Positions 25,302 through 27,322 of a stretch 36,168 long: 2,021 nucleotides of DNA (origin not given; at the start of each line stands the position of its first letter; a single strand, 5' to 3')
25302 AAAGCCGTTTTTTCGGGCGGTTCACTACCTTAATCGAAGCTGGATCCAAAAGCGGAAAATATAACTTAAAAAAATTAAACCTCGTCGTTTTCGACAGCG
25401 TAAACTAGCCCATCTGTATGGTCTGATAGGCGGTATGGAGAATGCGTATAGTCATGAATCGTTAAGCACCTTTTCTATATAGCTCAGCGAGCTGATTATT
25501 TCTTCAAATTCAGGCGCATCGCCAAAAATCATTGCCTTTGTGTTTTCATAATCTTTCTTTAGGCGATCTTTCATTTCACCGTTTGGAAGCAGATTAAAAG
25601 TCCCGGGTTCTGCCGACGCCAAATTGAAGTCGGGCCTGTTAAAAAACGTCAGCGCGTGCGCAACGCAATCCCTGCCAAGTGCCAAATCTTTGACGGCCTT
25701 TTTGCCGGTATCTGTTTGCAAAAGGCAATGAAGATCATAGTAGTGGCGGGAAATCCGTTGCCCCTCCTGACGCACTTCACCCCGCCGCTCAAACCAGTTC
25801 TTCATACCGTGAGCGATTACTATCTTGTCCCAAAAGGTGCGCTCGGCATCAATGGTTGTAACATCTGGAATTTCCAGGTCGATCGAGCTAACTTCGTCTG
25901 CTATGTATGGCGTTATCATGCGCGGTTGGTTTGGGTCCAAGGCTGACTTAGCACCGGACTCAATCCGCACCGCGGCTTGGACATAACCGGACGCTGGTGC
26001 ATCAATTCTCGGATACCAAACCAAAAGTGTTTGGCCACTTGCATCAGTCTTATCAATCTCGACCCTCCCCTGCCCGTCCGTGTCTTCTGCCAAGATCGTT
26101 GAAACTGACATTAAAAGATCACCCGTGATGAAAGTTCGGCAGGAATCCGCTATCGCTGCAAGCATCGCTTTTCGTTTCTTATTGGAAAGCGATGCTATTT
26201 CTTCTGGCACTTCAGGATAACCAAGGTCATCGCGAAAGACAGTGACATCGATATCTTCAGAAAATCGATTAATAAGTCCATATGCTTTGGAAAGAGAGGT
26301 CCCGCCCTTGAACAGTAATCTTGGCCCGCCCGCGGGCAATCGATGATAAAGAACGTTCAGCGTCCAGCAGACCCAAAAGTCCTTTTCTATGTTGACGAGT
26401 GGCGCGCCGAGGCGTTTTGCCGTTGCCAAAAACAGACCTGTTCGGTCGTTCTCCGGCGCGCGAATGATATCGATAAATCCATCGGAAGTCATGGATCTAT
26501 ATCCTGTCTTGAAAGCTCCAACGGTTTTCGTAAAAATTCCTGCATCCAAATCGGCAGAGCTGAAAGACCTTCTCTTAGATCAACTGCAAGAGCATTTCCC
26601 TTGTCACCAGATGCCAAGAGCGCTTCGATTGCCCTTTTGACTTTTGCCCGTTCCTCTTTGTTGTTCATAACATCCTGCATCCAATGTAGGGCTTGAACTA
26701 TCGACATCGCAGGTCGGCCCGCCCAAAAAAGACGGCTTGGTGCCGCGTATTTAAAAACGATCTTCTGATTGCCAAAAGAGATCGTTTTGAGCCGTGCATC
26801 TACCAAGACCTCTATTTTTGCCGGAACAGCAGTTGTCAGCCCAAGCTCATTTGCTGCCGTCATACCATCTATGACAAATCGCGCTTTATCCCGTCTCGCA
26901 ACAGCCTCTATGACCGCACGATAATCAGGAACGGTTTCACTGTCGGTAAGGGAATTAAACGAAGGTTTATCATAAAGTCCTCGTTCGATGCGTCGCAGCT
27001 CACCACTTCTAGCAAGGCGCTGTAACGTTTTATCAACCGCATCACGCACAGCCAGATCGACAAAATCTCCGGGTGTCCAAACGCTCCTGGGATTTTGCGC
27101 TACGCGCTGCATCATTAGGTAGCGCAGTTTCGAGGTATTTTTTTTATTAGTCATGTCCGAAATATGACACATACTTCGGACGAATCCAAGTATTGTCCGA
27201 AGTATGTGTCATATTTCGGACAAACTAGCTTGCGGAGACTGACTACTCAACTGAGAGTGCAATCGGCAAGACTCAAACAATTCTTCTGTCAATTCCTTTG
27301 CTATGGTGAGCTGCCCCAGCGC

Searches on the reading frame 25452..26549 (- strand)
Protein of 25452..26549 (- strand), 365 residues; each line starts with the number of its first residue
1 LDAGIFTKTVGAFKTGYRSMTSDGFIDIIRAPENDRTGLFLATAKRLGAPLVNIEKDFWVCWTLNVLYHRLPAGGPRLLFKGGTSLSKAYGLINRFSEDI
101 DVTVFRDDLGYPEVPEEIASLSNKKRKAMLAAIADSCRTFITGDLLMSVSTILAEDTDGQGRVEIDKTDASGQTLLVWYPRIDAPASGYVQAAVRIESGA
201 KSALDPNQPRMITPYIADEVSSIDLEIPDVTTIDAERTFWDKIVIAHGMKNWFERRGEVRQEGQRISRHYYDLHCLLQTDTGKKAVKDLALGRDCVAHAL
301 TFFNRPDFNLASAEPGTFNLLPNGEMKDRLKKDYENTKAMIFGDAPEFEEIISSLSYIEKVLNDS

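Call 29: search_protein_families(library=pfam, proteins=[window:25452-26549:-], max_evalue=0.0001)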
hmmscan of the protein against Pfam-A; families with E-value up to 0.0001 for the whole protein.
window:25452-26549:- (365 aa): 1 family
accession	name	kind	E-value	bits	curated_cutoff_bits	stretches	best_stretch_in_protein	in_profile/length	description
PF08843.17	AbiEii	-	3.5e-39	135.6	22.5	1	67-352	3-236/238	Nucleotidyl transferase AbiEii toxin, Type IV TA system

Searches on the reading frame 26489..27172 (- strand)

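Call 29: search_protein_families(library=pfam, proteins=[window:26489-27172:-], max_evalue=0.0001)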
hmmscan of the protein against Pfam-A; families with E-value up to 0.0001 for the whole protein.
window:26489-27172:- (227 aa): 1 family
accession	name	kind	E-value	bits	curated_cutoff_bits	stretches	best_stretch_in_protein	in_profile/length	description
PF19570.5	DUF6088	-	7e-27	94.7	25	1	30-179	13-161/172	Family of unknown function (DUF6088)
